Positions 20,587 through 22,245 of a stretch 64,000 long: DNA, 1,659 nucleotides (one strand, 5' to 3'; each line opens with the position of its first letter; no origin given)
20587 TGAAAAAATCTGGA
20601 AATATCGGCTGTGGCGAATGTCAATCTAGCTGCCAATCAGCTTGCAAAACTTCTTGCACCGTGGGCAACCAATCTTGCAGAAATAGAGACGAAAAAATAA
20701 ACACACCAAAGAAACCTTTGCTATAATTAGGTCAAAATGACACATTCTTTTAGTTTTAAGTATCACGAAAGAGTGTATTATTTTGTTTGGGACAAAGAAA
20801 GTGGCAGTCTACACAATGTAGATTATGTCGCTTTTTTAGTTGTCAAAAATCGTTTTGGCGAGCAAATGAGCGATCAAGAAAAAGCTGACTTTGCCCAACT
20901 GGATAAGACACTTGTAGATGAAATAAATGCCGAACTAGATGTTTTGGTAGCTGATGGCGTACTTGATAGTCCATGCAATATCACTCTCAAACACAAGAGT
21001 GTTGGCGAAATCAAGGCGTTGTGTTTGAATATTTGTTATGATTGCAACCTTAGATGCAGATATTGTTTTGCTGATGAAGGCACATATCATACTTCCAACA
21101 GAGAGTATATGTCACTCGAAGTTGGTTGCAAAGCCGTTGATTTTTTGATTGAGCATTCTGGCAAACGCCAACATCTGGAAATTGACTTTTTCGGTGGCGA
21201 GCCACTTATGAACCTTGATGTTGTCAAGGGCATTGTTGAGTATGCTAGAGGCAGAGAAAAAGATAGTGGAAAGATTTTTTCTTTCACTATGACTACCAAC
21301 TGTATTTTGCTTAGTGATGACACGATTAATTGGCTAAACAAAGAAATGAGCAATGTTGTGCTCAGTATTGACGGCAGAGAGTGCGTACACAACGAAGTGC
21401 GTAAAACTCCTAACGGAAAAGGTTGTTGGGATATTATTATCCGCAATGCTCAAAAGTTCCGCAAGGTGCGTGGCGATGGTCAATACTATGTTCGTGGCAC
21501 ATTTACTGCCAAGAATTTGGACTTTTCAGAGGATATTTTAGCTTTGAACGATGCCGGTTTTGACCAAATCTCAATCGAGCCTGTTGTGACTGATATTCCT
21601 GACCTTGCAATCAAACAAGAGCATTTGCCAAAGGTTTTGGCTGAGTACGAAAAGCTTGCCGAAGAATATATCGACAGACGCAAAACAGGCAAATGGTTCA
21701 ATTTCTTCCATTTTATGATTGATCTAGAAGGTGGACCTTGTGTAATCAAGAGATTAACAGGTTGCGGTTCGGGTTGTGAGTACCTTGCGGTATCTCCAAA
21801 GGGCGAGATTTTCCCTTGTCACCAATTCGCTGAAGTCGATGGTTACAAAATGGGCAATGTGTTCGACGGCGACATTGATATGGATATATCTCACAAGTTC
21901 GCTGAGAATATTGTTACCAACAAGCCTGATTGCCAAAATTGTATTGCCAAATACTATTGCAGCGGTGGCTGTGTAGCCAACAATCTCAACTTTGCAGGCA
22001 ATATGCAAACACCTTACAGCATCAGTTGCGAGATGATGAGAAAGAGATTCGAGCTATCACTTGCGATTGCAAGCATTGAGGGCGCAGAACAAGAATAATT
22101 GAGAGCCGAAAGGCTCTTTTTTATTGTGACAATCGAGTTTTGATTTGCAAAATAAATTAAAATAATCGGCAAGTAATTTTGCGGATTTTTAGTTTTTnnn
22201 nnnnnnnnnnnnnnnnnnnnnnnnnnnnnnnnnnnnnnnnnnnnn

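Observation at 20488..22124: Unlisted 57-codon SCIFF-type six-Cys peptide gene plus radical SAM/SPASM maturase, with an atypical basic C-terminal tail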

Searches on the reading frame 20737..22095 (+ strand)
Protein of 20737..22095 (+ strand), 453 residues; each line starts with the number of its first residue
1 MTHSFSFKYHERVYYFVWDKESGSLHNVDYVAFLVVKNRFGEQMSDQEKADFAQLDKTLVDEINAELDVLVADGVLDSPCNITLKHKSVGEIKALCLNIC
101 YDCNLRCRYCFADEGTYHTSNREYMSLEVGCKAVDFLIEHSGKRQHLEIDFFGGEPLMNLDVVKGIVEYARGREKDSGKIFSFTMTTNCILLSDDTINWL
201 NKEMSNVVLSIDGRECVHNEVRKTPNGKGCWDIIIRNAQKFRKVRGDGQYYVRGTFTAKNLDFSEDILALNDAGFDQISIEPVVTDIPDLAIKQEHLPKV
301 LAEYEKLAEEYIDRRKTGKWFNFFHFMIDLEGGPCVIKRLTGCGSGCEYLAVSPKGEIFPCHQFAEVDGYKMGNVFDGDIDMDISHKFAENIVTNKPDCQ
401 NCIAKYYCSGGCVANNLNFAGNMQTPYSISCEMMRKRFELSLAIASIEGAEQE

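Call 3: search_protein_families(library=ncbifam, proteins=[window:20737-22095:+], max_evalue=0.01)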
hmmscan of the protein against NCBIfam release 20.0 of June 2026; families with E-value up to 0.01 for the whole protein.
window:20737-22095:+ (453 aa): 68 families (the best 25 are shown)
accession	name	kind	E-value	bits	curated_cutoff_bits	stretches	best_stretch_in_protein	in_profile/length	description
TIGR03974.1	rSAM_six_Cys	equivalog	1.4e-169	564.8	425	1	8-445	3-449/451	thioether cross-link-forming SCIFF peptide maturase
NF040492.1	not_ScfB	exception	1.4e-144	482.3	855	1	8-445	6-448/450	ScfB-related radical SAM/SPASM orphan maturase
NF047865.1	rSAM_PapB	equivalog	7.2e-79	265.4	340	1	92-426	2-330/330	PapB family radical SAM/SPASM ranthipeptide maturase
TIGR04064.1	rSAM_nif11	equivalog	8.6e-73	245.6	518.7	1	6-446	6-434/459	nif11-like peptide radical SAM maturase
TIGR03906.1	quino_hemo_SAM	equivalog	6e-69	232.9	453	1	26-442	23-444/467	quinohemoprotein amine dehydrogenase maturation protein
TIGR04068.1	rSAM_ocin_clost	equivalog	3.4e-49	168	500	2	78-243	69-234/462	Cys-rich peptide radical SAM maturase CcpM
TIGR03978.1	rSAM_paired_1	equivalog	5e-35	121.2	370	1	97-431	87-437/466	His-Xaa-Ser system radical SAM maturase HxsB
TIGR04115.1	rSAM_Cxxx_rpt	equivalog_domain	3.8e-30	105.6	350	1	93-437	2-352/359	radical SAM peptide maturase, CXXX-repeat target family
TIGR03942.1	sulfatase_rSAM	equivalog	9.7e-30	103.8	349.45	1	99-439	7-351/363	anaerobic sulfatase maturase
NF038170.1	lachnocin_rSAM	equivalog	8.3e-29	100.7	550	1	83-244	66-226/440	lachnocin radical SAM maturase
TIGR04148.1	GG_samocin_CFB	equivalog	9e-29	100.9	300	1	88-243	12-172/411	radical SAM peptide maturase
NF035951.1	rSAM_RumMC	equivalog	1.2e-28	100.1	720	1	15-242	26-260/510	RumMC family radical SAM sactipeptide maturase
NF038107.1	rSAM_NF038107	equivalog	2.9e-28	98.8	600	1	53-418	44-406/444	Cys-every-fifth radical SAM/SPASM peptide maturase CefB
TIGR04280.1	geopep_mat_rSAM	hypoth_equivalog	1.7e-27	96.5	400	1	92-240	84-229/428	geopeptide radical SAM maturase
TIGR04163.1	rSAM_cobopep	equivalog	9.4e-27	93.8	375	1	91-444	62-418/428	peptide-modifying radical SAM enzyme CbpB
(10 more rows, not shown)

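Call 4: search_protein_families(library=pfam, proteins=[window:20737-22095:+], max_evalue=0.01)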
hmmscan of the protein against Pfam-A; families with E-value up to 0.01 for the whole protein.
window:20737-22095:+ (453 aa): 3 families
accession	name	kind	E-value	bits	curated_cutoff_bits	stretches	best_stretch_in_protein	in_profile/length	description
PF04055.27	Radical_SAM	-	2.6e-11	44.4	29.5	1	98-245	2-140/166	Radical SAM superfamily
PF13353.11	Fer4_12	-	6.6e-10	39.9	22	1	101-214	13-116/137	4Fe-4S single cluster domain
PF13186.11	SPASM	-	5.3e-05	23.9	21.5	1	343-402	1-66/67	Iron-sulfur cluster-binding domain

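Call 29: search_solved_structures(query=window:20737-22095:+, show_alignments=1)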
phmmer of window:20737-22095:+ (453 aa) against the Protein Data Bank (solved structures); distinct sequences matched with E-value up to 0.001: 5.
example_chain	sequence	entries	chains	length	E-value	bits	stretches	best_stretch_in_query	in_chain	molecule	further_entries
5wgg_A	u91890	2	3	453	1.2e-136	459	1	16-445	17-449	Radical SAM domain protein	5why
8vpo_A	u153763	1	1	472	4.1e-13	51.8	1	90-433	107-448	Radical SAM core domain-containing protein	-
4k37_A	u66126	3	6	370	2.1e-10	42.8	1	101-413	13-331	Anaerobic sulfatase-maturating enzyme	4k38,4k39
4k36_A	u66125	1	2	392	2.6e-10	42.6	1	101-413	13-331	Anaerobic sulfatase-maturating enzyme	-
9gm3_A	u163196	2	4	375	2.2e-06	29.6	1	95-232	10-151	ChlB radical SAM domain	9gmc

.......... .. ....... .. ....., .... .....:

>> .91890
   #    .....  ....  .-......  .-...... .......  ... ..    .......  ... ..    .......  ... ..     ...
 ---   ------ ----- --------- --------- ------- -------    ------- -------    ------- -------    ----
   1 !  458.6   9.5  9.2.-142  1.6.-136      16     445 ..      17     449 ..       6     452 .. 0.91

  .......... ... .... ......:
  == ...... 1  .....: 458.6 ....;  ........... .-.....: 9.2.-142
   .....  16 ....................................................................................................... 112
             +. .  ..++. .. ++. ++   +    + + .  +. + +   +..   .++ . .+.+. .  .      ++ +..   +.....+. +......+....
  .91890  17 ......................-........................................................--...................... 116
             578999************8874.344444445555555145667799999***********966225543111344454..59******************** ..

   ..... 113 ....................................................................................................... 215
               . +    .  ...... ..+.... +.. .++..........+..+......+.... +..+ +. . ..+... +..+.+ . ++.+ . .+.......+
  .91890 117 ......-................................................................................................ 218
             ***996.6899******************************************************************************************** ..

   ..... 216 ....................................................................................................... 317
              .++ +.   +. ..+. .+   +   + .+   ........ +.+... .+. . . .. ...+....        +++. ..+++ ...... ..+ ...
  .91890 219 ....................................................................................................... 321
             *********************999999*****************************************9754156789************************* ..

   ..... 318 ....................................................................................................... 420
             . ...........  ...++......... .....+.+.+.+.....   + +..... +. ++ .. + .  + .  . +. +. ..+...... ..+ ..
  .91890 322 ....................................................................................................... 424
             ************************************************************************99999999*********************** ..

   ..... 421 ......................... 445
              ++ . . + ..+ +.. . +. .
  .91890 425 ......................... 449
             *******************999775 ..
